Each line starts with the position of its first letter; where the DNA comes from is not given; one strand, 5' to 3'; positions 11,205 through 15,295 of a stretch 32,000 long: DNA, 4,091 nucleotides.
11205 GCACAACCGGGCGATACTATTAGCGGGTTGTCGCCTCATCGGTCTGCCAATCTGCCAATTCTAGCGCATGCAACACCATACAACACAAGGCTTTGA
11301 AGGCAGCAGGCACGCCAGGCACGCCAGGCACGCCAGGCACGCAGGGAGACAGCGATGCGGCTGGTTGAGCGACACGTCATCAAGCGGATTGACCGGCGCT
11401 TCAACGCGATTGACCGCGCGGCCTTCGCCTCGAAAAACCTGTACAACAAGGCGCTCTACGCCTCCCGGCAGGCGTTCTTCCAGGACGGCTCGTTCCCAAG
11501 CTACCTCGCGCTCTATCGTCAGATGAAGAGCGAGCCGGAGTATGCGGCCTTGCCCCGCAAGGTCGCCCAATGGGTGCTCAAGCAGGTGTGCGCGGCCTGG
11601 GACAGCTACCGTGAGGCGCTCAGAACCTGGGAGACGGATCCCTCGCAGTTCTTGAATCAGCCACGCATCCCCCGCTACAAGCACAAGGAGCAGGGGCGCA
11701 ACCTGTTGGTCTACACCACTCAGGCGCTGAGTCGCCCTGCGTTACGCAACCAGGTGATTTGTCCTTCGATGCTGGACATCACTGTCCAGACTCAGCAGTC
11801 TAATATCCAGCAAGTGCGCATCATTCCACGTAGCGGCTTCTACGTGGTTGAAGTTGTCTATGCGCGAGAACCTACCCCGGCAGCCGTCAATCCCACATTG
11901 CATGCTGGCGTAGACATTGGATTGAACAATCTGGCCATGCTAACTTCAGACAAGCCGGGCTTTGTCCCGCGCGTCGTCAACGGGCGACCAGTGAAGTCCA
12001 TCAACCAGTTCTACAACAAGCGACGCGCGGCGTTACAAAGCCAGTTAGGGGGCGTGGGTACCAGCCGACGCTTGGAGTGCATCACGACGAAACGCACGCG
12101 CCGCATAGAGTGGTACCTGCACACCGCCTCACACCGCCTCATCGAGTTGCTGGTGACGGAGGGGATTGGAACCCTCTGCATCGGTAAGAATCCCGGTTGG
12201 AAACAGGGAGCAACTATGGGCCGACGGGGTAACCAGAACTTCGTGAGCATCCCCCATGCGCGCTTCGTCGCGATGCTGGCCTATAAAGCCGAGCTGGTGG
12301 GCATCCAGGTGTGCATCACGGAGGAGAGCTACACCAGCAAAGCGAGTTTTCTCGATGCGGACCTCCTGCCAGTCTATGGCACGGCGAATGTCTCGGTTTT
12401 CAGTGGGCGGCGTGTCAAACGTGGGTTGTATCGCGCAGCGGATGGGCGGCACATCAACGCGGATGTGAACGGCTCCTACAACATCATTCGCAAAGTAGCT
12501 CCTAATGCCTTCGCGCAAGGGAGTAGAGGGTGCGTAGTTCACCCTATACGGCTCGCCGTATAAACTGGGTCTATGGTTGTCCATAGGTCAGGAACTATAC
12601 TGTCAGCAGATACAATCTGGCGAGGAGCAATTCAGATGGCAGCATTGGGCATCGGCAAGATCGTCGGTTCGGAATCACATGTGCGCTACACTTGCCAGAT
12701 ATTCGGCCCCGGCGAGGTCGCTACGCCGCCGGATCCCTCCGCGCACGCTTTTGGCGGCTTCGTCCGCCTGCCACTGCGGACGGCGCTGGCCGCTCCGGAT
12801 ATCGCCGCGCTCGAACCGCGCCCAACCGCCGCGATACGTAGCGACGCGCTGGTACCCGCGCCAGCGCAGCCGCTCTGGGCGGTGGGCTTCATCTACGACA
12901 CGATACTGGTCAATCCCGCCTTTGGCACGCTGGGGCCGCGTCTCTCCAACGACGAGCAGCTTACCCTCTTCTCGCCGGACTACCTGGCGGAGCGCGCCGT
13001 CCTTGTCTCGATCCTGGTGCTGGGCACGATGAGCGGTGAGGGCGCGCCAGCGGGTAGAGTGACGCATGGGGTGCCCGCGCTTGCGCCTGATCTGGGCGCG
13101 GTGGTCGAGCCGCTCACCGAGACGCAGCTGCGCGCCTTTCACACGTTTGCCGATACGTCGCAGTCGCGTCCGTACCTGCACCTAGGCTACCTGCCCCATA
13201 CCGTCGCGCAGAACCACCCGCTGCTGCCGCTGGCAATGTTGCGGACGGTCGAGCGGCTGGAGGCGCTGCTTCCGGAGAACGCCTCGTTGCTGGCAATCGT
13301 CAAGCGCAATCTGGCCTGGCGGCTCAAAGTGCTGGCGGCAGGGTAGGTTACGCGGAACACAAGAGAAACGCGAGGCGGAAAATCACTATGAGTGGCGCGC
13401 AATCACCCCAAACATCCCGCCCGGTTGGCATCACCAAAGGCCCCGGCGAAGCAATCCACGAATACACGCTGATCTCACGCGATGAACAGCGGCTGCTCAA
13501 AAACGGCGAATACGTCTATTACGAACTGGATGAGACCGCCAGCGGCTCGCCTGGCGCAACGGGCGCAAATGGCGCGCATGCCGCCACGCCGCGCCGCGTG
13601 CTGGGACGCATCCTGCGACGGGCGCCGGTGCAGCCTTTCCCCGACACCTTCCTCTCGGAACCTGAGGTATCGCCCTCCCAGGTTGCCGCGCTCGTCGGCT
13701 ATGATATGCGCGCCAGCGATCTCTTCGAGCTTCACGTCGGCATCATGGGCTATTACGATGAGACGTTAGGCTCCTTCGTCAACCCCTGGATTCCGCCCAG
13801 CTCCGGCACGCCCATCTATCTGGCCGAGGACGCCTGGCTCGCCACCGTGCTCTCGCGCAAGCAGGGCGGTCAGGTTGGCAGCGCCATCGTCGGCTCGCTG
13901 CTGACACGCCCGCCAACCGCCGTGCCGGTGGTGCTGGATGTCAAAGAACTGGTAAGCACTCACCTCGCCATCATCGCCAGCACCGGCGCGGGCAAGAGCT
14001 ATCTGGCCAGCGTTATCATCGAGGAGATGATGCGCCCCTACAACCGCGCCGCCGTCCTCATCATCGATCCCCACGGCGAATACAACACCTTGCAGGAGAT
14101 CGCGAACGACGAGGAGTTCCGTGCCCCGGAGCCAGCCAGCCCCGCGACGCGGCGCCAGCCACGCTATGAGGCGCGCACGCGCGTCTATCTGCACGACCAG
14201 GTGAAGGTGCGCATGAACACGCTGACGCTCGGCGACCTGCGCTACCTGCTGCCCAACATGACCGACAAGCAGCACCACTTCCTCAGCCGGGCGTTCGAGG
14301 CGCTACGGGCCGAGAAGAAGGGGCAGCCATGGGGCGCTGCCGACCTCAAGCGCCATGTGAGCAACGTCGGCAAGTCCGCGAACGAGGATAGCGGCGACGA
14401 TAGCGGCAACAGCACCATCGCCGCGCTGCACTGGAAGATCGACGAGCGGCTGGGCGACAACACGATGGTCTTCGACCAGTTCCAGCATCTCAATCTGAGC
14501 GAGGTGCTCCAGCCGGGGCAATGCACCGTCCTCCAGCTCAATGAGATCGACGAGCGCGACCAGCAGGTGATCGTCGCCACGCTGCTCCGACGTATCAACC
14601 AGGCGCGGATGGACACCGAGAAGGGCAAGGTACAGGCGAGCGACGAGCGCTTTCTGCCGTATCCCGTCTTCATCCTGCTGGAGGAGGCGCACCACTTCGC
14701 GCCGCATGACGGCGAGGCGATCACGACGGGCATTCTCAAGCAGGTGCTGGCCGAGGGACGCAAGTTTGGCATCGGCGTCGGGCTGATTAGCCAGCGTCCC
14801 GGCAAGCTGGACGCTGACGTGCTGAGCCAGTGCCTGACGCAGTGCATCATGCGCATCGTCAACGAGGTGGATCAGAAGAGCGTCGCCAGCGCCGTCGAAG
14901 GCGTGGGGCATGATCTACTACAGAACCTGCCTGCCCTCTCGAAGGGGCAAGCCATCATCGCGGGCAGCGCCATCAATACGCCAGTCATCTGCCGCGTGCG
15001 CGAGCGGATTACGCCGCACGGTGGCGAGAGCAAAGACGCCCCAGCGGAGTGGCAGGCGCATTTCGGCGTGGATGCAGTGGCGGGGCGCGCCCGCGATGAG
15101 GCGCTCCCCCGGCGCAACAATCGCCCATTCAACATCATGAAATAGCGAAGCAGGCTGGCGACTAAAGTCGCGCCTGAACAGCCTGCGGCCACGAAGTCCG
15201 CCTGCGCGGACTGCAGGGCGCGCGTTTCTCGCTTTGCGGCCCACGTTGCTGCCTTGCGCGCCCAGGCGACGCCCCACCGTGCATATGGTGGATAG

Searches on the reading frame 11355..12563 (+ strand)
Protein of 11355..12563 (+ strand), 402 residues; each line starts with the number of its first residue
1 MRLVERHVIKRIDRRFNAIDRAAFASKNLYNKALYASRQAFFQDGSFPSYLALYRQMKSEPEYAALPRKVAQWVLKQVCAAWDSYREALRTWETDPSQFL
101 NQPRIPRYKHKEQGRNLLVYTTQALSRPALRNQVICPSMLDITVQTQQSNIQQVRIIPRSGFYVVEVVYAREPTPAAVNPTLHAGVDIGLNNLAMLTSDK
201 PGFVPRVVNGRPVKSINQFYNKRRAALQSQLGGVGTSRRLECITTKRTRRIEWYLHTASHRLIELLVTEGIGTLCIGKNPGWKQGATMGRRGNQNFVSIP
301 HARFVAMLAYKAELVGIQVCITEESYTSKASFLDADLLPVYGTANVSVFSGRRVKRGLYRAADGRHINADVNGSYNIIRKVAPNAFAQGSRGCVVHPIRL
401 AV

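Call 28: search_protein_families(library=pfam, proteins=[window:11355-12563:+], max_evalue=0.001)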
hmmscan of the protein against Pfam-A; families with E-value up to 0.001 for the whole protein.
window:11355-12563:+ (402 aa): 2 families
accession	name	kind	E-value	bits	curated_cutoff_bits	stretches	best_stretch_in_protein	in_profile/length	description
PF01385.25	OrfB_IS605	-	2e-15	57.5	30.5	1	167-279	2-116/120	Probable transposase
PF07282.18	Cas12f1-like_TNB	-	1.5e-09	38.3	26.3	1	301-377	1-60/60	Cas12f1-like, TNB domain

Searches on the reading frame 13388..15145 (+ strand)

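Call 62: search_protein_families(library=pfam, proteins=[window:13388-15145:+], max_evalue=0.0001)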
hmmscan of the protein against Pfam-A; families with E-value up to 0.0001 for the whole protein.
window:13388-15145:+ (585 aa): 1 family
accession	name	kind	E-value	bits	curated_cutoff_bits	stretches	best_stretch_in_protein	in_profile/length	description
PF01935.23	DUF87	-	6.2e-37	128.3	23.2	1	168-403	3-220/220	Helicase HerA, central domain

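Call 63: search_protein_families(library=padloc, proteins=[window:13388-15145:+], max_evalue=0.00001)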
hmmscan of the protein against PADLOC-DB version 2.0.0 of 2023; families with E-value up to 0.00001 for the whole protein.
window:13388-15145:+ (585 aa): 17 families
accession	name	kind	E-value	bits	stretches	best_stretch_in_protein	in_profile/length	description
PDLC04105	HerA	-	1.1e-46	157.6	2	366-558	368-556/576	-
PDLC04102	HerA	-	1.2e-33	114.4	2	373-541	461-623/654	-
PDLC04098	HerA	-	5.2e-33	112.5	1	375-558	482-666/686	-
PDLC02185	HerA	-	7.9e-33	112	2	425-556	445-580/585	-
PDLC04103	HerA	-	8.2e-32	108.3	2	425-541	440-561/579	-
PDLC04100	HerA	-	7.1e-31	105.5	2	425-552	439-568/580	-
PDLC04106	HerA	-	1.1e-27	94.8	2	418-542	504-633/667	-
PDLC04097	HerA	-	7.2e-24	82.4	1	449-540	504-595/618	-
PDLC02188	HerA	-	2.4e-23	80.8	1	422-540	424-545/578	-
PDLC01055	HerA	-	3.7e-23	80.1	2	353-539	362-526/532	Type III coevolved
PDLC04140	mad8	-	1.5e-22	78.6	1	180-537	19-299/314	mads_8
PDLC04104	HerA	-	2.9e-16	57.2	1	425-555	219-354/379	-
PDLC02684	DndH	-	9.8e-11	37.9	1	358-499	1535-1668/1715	DndH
PDLC04101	HerA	-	4.6e-08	30.2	1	182-247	160-223/400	-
PDLC04107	HerA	-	1.3e-07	29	1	186-239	165-217/306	-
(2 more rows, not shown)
